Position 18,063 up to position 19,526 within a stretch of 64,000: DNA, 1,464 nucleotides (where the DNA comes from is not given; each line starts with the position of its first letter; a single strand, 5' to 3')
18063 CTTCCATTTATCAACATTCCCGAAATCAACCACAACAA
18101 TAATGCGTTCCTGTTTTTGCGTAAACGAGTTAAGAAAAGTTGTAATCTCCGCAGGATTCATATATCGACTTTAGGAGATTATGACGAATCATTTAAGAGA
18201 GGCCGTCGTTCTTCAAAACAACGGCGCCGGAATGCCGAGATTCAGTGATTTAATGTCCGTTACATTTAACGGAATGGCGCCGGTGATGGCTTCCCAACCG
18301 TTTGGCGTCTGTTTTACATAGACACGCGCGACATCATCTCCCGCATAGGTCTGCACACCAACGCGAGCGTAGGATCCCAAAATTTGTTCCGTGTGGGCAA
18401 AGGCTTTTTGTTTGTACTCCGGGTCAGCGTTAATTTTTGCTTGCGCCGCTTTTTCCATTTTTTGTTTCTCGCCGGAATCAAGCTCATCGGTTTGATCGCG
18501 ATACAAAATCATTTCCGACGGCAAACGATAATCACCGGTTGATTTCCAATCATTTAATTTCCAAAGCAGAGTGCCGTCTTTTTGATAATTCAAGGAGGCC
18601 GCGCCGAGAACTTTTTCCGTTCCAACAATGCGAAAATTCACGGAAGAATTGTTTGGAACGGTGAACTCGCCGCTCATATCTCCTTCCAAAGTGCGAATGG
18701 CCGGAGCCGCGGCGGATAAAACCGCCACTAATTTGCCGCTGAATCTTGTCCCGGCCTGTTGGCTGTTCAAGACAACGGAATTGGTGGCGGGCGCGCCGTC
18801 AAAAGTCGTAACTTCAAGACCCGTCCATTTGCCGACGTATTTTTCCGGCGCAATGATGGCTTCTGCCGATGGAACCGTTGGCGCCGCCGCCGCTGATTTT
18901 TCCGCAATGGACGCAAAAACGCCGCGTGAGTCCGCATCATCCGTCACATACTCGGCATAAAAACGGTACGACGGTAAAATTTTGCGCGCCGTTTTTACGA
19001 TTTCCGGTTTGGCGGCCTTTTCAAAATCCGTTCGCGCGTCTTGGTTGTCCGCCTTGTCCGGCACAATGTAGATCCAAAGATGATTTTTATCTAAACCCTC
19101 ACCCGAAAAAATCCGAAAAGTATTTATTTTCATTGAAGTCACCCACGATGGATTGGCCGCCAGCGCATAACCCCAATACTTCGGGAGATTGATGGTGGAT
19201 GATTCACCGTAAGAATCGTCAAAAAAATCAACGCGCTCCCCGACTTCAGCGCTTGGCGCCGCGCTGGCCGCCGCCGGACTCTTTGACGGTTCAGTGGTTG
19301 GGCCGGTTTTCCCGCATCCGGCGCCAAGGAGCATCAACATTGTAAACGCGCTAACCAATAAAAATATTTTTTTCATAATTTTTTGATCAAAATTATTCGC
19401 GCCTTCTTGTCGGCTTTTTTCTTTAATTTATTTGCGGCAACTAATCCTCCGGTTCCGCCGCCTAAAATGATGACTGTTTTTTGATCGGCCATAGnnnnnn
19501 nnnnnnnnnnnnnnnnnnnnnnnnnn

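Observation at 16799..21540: AT-rich accessory island splitting the str operon between fusA and tuf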

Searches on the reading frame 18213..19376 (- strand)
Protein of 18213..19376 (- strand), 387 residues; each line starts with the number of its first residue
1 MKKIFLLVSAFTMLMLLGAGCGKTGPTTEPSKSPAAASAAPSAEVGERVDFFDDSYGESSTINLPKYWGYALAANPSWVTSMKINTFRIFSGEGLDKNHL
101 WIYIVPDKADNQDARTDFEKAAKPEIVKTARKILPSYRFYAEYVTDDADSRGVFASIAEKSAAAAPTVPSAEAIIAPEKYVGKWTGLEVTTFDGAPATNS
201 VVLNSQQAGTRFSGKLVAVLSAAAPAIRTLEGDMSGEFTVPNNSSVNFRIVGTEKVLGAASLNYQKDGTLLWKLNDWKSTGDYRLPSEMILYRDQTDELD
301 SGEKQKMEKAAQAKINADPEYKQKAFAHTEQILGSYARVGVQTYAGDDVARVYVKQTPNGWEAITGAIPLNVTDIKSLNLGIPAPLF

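Call 3: search_protein_families(library=pfam, proteins=[window:18213-19376:-], max_evalue=0.01)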
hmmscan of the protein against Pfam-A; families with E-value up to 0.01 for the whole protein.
window:18213-19376:- (387 aa): 0 families

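Call 10: search_protein_families(library=ncbifam, proteins=[window:18213-19376:-], max_evalue=0.01)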
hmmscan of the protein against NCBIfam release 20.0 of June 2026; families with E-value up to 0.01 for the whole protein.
window:18213-19376:- (387 aa): 0 families
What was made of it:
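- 18213..19376 (-): orphan lipoprotein gene with host-like composition. No Pfam or NCBIfam family (calls 3, 10).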

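Call 15: find_encoding_contigs(protein=window:18213-19376:-, flank=10000, max_places=10)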
Protein window:18213-19376:- (387 aa): no gene with exactly this product is on record in the collection.

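Call 35: find_homologous_proteins(query=window:18213-19376:-, max_evalue=0.001)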
Query window:18213-19376:- (387 aa): 1 proteins with E <= 0.001 among 8000 candidates.
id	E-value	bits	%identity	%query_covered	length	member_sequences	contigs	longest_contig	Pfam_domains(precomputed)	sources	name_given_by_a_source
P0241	4.4e-255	863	100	100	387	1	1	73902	-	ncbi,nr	ncbi:MAG: hypothetical protein HW383_91 [Candidatus Magasanikbacteria bacterium]|nr:hypothetical pro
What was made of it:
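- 18213..19376 (-): The only hit in 5.8 billion proteins is itself, HW383_91 (call 35).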

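Call 74: search_protein_families(library=padloc, proteins=[window:18213-19376:-], max_evalue=0.01)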
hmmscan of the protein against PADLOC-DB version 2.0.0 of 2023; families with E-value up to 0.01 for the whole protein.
window:18213-19376:- (387 aa): 0 families
